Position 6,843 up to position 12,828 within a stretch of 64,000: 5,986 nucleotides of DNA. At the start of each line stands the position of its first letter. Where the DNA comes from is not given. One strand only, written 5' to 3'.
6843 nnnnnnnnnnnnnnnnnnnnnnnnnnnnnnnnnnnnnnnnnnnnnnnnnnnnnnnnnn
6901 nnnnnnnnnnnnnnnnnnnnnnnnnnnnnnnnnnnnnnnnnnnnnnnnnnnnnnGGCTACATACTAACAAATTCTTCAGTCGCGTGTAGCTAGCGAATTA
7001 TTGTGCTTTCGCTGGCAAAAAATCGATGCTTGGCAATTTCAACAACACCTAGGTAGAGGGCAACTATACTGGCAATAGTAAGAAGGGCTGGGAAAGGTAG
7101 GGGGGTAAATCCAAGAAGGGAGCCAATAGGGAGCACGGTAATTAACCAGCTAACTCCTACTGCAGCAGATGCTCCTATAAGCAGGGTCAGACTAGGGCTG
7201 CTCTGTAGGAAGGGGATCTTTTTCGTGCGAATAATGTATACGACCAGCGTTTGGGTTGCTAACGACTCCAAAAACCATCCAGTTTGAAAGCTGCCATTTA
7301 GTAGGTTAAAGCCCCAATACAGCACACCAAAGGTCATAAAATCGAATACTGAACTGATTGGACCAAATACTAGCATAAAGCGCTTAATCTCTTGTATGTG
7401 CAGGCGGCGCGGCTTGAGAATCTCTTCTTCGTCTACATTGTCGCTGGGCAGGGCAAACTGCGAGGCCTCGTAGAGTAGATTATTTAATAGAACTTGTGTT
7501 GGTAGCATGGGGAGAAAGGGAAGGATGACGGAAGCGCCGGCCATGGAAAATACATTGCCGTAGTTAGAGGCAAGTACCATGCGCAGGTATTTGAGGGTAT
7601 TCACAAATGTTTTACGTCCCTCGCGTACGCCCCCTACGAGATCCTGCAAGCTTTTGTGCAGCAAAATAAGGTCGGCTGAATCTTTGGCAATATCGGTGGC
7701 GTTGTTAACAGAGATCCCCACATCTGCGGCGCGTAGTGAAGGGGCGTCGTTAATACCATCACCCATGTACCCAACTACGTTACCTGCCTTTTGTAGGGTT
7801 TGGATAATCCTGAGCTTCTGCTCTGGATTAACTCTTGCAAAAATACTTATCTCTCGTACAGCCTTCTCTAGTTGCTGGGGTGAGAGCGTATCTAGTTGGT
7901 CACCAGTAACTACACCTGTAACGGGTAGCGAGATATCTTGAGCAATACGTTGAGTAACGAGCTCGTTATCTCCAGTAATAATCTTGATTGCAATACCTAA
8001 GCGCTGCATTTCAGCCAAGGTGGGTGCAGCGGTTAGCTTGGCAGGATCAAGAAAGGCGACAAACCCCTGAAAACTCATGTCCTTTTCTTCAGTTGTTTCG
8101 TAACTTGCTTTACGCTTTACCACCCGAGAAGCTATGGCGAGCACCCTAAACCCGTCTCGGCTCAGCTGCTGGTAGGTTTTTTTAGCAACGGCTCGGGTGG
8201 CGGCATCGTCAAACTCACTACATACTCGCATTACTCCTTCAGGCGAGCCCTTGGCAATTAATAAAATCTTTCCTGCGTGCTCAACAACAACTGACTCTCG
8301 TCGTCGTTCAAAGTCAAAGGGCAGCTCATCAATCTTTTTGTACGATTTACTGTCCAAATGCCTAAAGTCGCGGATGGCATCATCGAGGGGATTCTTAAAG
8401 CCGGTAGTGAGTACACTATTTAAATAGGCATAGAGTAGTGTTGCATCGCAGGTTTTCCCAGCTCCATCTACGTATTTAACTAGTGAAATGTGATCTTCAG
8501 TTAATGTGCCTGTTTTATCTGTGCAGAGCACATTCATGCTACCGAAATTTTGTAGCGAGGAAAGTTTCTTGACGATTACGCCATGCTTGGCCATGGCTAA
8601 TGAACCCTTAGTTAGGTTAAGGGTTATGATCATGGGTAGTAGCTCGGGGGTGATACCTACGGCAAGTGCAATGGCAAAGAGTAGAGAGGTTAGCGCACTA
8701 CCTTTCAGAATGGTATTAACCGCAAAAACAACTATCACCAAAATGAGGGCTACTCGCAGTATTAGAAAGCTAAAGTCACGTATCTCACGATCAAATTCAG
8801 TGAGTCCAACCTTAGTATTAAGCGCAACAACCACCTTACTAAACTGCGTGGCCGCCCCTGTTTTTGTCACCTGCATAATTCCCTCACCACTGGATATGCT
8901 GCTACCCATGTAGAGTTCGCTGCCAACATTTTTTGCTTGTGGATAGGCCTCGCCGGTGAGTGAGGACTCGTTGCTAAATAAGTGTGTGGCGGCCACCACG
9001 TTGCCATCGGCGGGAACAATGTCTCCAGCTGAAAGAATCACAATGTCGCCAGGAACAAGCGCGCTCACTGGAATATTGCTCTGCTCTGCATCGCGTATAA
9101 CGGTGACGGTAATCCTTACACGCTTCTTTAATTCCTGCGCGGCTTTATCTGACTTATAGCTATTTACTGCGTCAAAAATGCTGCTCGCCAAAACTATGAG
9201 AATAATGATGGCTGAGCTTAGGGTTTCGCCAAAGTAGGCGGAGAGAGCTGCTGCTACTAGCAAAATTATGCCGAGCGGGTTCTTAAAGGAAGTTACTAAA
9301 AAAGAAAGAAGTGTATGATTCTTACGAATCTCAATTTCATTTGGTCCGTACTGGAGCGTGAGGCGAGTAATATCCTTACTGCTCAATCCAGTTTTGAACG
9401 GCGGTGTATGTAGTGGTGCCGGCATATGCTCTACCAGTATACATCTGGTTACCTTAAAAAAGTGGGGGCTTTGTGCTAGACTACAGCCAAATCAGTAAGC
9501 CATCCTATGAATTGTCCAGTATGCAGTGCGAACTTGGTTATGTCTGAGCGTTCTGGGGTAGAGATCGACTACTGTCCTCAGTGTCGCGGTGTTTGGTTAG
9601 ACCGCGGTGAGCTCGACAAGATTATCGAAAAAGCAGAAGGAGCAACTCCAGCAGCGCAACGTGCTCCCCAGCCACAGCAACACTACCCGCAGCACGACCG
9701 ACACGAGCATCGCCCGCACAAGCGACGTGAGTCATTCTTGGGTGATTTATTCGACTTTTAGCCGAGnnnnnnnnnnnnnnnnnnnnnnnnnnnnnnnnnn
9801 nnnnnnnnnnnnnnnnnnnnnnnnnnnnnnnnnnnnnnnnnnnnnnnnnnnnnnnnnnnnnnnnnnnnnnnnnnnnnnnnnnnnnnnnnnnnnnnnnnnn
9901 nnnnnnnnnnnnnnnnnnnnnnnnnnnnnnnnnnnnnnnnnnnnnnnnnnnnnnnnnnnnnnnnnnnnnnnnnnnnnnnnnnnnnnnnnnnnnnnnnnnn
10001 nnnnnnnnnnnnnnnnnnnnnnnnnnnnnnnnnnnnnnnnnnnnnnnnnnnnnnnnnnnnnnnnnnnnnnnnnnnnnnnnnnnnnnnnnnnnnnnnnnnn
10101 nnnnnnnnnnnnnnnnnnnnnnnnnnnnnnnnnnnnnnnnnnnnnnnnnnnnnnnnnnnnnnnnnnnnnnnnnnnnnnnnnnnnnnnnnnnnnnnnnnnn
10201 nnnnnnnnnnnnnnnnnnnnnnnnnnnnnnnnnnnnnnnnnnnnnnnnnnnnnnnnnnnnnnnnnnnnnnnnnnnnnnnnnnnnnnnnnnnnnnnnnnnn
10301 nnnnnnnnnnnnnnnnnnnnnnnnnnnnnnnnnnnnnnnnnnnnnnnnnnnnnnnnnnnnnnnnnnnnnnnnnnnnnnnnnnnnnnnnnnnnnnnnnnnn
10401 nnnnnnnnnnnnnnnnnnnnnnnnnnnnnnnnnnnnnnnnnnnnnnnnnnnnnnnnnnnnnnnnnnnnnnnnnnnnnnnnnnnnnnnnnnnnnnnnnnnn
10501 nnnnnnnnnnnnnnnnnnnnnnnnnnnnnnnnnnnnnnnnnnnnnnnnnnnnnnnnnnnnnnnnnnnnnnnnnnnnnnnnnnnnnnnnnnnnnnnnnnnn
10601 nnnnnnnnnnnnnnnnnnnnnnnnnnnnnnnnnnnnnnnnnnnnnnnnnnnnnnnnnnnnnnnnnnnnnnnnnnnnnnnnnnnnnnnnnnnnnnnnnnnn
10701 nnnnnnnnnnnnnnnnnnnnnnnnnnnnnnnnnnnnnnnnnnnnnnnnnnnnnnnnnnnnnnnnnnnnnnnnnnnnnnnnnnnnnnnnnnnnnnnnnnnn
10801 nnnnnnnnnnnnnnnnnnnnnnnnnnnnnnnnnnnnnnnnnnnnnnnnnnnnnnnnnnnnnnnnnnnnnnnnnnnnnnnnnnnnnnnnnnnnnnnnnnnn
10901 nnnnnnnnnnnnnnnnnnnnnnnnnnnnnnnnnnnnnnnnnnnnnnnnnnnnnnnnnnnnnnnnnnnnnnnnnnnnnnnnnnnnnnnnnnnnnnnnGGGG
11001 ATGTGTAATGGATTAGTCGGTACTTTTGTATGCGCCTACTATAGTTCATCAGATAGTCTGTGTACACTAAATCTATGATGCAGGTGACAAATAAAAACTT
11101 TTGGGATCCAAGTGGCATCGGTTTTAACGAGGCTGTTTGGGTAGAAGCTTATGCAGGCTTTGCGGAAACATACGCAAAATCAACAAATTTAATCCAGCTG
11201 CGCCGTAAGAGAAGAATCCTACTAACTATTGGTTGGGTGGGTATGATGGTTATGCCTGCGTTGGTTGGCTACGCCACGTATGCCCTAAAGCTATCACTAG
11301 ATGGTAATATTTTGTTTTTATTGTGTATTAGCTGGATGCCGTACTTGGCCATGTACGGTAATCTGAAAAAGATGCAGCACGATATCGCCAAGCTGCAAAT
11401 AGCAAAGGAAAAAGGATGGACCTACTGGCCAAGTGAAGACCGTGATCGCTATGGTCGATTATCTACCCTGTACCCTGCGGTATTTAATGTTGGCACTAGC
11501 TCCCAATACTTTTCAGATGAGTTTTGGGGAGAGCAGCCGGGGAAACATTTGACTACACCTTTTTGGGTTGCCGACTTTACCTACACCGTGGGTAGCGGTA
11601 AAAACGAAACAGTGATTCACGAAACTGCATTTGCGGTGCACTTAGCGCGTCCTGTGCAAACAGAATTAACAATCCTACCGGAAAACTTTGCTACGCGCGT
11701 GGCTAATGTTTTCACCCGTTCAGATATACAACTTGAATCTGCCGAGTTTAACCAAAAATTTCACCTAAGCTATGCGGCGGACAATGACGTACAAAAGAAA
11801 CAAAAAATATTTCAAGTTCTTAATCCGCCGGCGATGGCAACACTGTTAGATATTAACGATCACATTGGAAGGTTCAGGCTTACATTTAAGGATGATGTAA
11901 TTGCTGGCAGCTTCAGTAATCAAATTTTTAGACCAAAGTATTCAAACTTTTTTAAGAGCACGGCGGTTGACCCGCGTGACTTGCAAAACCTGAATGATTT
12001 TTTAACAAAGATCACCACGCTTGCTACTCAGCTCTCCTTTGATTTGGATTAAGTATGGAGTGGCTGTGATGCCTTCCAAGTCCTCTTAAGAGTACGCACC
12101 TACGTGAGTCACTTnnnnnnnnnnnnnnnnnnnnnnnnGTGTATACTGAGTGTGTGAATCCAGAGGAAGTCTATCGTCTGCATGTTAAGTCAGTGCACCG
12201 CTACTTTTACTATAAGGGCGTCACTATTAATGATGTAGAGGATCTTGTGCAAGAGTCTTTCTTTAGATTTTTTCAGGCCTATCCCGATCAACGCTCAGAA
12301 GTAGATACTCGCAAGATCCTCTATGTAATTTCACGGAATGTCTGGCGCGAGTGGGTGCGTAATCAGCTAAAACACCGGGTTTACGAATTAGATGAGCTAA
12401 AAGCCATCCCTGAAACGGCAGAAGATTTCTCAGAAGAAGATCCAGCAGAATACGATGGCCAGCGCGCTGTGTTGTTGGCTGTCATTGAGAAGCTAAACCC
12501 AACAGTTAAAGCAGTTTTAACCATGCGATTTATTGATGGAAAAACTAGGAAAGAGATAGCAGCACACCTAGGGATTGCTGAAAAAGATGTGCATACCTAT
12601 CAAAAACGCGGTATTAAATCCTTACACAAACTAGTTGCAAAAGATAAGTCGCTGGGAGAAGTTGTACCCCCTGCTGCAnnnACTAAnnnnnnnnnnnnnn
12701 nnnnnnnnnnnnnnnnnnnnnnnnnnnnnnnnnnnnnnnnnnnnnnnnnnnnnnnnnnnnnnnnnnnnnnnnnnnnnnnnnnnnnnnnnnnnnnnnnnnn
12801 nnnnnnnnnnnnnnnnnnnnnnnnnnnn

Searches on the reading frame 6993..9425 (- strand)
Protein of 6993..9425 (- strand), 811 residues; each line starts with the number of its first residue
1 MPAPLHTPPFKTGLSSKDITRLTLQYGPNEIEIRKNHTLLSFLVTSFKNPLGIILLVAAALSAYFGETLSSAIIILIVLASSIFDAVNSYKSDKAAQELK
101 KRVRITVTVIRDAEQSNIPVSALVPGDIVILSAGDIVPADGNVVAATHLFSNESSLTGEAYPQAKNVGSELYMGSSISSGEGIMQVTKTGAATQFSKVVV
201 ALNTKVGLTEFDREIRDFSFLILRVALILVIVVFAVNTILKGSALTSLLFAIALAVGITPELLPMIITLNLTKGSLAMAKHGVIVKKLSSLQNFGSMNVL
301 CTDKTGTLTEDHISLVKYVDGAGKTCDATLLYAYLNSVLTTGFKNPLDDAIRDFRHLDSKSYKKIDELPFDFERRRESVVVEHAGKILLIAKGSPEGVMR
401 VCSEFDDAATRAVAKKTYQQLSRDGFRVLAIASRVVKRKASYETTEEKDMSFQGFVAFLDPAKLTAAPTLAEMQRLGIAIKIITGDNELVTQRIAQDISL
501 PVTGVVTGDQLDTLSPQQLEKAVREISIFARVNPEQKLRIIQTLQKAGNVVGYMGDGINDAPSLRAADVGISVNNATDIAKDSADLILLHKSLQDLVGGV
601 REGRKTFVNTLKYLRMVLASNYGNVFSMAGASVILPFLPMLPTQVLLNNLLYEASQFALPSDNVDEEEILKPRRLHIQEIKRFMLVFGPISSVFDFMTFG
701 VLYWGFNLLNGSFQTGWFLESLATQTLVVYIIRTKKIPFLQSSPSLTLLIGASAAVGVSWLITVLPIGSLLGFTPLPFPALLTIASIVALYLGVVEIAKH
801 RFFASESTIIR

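Call 23: search_protein_families(library=pfam, proteins=[window:6993-9425:-], max_evalue=0.001)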
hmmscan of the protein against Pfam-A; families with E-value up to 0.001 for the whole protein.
window:6993-9425:- (811 aa): 6 families
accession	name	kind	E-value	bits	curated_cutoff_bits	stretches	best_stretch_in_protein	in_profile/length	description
PF00122.25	E1-E2_ATPase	-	2.9e-41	141.4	28.1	1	105-281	5-181/181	E1-E2 ATPase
PF00689.26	Cation_ATPase_C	-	1.1e-19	71.3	27.3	1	637-799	1-173/175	Cation transporting ATPase, C-terminus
PF00702.32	Hydrolase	-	5.3e-13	50.2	26.4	1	298-568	2-191/191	haloacid dehalogenase-like hydrolase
PF00690.31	Cation_ATPase_N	-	3.3e-12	46.3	20.4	1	11-62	18-69/69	Cation transporter/ATPase, N-terminus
PF13246.12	Cation_ATPase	-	1.7e-07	31.6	21.7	1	360-404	44-90/91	Cation transport ATPase (P-type)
PF08282.18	Hydrolase_3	-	0.00063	20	20.9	0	541-590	196-245/255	haloacid dehalogenase-like hydrolase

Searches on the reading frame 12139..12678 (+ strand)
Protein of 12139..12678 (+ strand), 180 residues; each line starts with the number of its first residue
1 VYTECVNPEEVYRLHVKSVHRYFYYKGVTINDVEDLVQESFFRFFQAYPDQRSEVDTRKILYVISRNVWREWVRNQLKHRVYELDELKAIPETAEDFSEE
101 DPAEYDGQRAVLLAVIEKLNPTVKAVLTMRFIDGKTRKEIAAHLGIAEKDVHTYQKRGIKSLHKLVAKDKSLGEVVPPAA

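Call 55: search_protein_families(library=pfam, proteins=[window:12139-12678:+], max_evalue=0.05)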
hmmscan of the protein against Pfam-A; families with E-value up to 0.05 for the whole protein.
window:12139-12678:+ (180 aa): 7 families
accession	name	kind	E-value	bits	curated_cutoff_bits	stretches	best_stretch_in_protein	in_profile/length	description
PF08281.18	Sigma70_r4_2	-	2.5e-11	43.5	25.7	1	111-162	3-54/54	Sigma-70, region 4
PF04545.22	Sigma70_r4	-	1.4e-08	34.6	24.1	1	116-162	2-48/50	Sigma-70, region 4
PF04542.20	Sigma70_r2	-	1.6e-05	25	24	1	12-76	2-68/71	Sigma-70 region 2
PF00196.25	GerE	-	7.8e-05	22.7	23.5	1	126-157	10-40/57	Bacterial regulatory proteins, luxR family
PF07638.17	Sigma70_ECF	-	0.0081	16.5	21.1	1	36-151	52-168/185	ECF sigma factor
PF07374.17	DUF1492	-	0.0094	16.6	21.5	1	99-162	35-99/100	Protein of unknown function (DUF1492)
PF06056.18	Terminase_5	-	0.013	15.9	20.3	0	136-157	15-36/58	Putative ATPase subunit of terminase (gpP-like)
